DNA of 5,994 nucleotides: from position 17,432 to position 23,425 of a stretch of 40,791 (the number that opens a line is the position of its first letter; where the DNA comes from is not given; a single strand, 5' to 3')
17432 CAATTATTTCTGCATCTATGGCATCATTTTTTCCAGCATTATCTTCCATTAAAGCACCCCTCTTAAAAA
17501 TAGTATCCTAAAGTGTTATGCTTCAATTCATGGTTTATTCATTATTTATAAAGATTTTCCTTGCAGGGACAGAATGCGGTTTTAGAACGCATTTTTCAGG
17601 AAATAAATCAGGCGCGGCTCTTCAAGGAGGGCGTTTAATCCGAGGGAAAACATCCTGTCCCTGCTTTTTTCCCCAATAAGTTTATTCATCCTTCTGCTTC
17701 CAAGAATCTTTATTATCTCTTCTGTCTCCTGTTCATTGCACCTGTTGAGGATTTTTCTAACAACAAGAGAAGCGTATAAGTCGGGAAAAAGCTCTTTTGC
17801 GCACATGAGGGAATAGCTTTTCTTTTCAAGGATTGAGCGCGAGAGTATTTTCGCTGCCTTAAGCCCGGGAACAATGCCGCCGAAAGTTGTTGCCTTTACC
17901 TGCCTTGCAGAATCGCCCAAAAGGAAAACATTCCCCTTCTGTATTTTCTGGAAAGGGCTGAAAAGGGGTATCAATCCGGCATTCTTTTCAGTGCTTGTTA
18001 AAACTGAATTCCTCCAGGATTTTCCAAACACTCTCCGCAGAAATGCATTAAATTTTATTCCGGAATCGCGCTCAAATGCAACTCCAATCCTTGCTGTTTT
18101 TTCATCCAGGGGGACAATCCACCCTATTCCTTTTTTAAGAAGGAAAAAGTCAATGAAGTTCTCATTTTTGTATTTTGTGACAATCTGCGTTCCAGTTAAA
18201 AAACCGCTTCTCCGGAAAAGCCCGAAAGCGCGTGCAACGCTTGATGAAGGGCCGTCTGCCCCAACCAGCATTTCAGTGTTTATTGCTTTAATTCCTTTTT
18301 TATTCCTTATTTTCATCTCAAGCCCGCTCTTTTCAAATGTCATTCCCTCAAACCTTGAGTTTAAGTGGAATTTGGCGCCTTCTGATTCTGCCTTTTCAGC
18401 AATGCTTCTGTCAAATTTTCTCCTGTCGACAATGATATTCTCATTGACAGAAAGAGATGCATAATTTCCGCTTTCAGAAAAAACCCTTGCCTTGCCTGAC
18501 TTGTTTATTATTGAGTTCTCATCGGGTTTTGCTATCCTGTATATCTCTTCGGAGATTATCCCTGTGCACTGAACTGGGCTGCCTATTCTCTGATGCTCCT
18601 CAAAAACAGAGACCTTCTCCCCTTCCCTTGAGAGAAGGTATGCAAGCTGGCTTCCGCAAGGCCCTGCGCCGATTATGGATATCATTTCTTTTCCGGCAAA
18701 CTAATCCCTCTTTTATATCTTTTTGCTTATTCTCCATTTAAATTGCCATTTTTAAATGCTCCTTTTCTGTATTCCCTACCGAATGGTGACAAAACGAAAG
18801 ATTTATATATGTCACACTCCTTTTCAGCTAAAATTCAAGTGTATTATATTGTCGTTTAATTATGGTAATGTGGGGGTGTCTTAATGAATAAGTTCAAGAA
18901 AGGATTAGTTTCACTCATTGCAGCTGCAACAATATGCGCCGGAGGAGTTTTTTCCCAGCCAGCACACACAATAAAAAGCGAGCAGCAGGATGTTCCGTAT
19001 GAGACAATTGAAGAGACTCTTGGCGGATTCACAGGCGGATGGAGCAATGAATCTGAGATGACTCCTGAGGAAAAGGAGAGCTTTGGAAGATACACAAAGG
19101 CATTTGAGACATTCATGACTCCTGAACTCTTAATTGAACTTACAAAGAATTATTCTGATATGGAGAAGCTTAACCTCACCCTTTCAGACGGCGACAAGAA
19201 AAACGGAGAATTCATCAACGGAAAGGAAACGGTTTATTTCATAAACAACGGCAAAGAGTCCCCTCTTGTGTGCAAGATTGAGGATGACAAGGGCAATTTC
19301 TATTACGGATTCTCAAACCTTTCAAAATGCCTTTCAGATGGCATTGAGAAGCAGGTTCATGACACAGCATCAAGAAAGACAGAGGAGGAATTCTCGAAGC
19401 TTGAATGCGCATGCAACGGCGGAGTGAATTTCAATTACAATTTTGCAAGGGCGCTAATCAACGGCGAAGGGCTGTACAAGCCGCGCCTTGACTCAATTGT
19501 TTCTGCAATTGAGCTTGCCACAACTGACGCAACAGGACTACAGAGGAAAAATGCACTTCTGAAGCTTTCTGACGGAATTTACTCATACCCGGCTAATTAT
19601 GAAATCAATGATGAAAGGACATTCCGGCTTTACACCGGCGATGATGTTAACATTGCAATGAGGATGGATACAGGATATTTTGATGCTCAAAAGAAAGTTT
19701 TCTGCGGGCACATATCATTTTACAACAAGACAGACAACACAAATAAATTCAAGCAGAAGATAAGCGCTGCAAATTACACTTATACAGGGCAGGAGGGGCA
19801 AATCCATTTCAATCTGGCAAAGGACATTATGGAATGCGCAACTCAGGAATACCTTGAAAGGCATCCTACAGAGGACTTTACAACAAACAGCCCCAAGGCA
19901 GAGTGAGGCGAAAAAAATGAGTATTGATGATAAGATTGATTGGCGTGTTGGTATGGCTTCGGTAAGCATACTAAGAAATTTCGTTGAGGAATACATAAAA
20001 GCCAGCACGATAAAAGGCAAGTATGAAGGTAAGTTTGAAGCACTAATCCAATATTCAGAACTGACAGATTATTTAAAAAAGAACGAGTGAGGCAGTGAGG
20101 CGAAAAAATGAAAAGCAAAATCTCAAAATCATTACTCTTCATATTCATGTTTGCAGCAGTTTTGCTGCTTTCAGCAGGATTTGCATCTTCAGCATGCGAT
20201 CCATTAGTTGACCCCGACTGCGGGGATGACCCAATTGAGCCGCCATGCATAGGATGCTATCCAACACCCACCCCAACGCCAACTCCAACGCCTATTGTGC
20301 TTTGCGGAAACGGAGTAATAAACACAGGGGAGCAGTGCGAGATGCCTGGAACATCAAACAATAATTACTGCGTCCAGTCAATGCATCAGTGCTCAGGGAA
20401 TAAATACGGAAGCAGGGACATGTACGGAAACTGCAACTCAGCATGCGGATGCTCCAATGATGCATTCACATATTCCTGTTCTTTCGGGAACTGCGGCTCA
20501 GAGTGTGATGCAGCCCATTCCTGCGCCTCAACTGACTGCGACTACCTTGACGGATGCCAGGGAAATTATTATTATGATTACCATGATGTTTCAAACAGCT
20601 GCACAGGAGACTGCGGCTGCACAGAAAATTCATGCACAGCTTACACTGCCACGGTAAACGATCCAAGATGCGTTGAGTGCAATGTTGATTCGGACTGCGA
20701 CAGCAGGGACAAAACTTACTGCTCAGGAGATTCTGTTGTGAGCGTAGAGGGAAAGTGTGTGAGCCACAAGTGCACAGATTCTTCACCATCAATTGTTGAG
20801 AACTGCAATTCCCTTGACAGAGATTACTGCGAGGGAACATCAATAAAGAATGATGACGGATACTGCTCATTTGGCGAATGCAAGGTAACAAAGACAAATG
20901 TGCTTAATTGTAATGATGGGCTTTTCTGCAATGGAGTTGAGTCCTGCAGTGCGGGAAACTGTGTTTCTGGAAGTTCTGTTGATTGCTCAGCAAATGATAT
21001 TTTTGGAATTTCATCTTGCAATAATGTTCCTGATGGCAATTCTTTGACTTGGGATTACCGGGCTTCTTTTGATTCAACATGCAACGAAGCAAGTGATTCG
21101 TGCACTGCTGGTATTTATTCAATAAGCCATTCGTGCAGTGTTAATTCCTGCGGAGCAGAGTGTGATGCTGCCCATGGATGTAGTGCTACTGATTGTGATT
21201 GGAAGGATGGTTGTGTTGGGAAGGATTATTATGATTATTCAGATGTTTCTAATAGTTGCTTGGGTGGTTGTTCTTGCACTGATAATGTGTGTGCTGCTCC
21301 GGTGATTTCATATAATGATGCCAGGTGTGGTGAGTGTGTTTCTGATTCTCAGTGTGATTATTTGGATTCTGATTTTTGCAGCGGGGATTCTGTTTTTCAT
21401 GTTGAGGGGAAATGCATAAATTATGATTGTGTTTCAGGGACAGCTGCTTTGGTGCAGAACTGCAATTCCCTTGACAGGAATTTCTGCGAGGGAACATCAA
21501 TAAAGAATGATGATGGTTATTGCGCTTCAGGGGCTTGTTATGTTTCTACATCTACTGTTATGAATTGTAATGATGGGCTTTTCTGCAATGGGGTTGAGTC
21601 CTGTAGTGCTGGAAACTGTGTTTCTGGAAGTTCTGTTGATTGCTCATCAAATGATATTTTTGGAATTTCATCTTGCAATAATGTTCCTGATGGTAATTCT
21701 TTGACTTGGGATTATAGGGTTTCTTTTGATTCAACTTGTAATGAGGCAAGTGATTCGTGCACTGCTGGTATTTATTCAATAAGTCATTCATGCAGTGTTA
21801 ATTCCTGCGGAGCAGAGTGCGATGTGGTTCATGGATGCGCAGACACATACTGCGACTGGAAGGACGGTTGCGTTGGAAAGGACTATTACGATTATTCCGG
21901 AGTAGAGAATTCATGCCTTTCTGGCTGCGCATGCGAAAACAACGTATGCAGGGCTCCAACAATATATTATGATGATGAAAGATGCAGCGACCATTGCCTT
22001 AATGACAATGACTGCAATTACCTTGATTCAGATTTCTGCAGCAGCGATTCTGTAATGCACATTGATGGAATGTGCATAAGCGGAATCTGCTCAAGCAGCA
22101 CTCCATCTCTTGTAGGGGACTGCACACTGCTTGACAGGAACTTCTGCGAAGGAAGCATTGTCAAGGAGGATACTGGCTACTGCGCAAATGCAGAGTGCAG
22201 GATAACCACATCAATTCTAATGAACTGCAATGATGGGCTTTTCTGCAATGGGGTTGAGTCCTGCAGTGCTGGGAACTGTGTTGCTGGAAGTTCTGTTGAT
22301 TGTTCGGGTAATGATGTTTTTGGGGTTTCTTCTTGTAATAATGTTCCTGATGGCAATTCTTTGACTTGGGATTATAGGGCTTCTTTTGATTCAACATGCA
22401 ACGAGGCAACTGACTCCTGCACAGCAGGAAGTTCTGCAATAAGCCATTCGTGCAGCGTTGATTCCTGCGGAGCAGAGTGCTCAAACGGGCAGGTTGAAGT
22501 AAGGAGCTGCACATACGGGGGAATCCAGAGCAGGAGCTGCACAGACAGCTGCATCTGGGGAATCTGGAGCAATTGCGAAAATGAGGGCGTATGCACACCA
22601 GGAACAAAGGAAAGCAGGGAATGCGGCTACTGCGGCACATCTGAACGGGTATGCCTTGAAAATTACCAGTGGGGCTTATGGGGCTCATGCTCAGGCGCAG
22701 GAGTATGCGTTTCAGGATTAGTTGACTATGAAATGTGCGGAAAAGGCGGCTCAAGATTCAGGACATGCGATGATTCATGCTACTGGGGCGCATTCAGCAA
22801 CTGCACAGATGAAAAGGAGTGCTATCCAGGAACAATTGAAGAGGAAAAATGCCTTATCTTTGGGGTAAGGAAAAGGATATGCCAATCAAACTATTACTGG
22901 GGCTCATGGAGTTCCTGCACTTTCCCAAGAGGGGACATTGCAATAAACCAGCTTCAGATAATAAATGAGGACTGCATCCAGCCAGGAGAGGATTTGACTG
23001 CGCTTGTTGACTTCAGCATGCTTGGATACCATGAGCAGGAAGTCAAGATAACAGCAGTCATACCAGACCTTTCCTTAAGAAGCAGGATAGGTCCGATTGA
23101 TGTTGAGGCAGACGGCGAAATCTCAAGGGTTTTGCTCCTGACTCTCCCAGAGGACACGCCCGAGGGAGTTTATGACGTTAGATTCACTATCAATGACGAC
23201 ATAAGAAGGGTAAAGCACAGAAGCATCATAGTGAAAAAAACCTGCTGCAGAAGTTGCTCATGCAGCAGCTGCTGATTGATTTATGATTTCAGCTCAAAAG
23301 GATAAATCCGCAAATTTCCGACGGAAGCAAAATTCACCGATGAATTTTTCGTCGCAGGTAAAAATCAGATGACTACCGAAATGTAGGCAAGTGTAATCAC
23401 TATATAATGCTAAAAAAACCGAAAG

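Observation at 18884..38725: A 20-kb island of about ten secreted or anchored proteins with no enzymes: candidate cell-surface or host-attachment apparatus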

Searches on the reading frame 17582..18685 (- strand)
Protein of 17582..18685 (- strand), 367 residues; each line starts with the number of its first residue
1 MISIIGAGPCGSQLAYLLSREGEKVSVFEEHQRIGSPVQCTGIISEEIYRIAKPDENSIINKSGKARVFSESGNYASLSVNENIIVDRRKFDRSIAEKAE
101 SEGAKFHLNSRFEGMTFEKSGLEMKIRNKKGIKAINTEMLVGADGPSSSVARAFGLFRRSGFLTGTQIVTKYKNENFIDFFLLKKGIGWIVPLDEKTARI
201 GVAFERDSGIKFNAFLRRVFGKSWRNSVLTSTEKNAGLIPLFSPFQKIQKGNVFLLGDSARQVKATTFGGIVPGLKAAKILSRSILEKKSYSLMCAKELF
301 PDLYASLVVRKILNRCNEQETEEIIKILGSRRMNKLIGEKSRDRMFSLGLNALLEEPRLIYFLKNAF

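Call 6: search_protein_families(library=pfam, proteins=[window:17582-18685:-], max_evalue=0.01)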
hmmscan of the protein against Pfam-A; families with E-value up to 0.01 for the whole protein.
window:17582-18685:- (367 aa): 7 families
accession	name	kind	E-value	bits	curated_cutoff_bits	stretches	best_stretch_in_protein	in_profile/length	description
PF01494.25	FAD_binding_3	-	1.4e-13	51.3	22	1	3-161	5-173/349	FAD binding domain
PF01266.30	DAO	-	3e-07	30.7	27.9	1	3-46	3-48/353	FAD dependent oxidoreductase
PF13450.12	NAD_binding_8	-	6.4e-07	30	21.9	1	4-35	1-32/68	NAD(P)-binding Rossmann-like domain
PF00070.33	Pyr_redox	-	3.1e-05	24.8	22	0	3-35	3-35/82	Pyridine nucleotide-disulphide oxidoreductase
PF03486.20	HI0933_like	-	0.00019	21.4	50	1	3-42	4-43/244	HI0933-like protein Rossmann domain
PF07992.20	Pyr_redox_2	-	0.00034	20.6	26.1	0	3-35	146-178/291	Pyridine nucleotide-disulphide oxidoreductase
PF01946.23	Thi4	-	0.0042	16.8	26.2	1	2-44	20-63/235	Thi4 family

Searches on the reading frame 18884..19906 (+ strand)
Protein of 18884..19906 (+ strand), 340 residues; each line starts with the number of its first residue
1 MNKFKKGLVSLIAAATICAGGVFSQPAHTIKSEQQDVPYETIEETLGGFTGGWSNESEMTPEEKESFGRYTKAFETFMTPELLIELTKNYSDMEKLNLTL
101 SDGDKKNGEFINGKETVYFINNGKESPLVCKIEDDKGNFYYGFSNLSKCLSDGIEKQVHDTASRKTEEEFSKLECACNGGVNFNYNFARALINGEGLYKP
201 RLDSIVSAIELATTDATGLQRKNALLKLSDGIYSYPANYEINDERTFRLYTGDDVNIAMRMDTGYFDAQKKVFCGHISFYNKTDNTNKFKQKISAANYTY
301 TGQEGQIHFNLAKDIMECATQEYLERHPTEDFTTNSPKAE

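Call 5: search_protein_families(library=pfam, proteins=[window:18884-19906:+], max_evalue=0.1)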
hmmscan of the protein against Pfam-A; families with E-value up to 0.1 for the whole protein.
window:18884-19906:+ (340 aa): 0 families

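Call 8: search_protein_families(library=ncbifam, proteins=[window:18884-19906:+], max_evalue=0.1)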
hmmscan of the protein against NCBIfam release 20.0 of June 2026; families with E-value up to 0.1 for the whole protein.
window:18884-19906:+ (340 aa): 0 families

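Call 60: search_solved_structures(query=window:18884-19906:+, max_evalue=1)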
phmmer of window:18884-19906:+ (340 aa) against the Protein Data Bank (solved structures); distinct sequences matched with E-value up to 1: 0.

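Call 75: search_protein_families(library=phrogs, proteins=[window:18884-19906:+], max_evalue=0.01)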
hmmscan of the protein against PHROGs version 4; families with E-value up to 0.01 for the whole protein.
window:18884-19906:+ (340 aa): 0 families

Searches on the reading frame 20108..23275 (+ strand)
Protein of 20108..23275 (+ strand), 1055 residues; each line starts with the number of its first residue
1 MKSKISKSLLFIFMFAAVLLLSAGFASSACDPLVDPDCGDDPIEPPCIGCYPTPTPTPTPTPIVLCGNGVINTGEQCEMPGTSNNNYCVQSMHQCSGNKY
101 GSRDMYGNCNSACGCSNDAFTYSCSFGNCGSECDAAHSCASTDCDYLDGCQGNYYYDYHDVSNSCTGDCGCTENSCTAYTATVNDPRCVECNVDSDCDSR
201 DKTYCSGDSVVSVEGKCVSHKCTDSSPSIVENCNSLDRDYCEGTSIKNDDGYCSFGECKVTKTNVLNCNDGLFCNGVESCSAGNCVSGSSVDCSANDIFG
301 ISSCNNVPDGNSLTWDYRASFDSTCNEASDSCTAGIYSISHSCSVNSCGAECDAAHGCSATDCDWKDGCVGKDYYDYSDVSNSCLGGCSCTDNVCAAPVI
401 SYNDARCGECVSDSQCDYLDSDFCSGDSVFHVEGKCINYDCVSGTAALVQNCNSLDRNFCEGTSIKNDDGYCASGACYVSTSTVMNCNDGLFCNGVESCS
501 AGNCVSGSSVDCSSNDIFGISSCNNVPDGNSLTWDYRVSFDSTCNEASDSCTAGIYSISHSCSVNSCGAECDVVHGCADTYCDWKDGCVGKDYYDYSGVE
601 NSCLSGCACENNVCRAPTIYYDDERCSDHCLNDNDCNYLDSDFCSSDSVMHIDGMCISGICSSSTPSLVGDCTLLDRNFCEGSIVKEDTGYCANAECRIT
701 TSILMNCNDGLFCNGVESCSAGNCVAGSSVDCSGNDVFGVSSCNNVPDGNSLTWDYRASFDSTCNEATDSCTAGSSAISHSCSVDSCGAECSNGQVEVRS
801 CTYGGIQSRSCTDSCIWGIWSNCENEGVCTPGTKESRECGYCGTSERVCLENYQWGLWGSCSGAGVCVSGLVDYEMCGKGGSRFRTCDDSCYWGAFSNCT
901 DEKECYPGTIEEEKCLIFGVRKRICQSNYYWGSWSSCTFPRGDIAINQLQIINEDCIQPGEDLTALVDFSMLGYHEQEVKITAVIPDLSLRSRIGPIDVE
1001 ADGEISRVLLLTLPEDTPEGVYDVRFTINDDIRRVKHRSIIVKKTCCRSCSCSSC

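Call 5: search_protein_families(library=pfam, proteins=[window:20108-23275:+], max_evalue=0.1)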
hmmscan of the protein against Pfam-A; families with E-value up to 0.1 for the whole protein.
window:20108-23275:+ (1055 aa): 0 families

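Call 8: search_protein_families(library=ncbifam, proteins=[window:20108-23275:+], max_evalue=0.1)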
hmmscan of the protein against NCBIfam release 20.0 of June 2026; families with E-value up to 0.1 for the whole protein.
window:20108-23275:+ (1055 aa): 0 families

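Call 61: search_solved_structures(query=window:20108-23275:+, max_evalue=0.1)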
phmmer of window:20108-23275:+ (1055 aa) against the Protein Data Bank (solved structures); distinct sequences matched with E-value up to 0.1: 0.
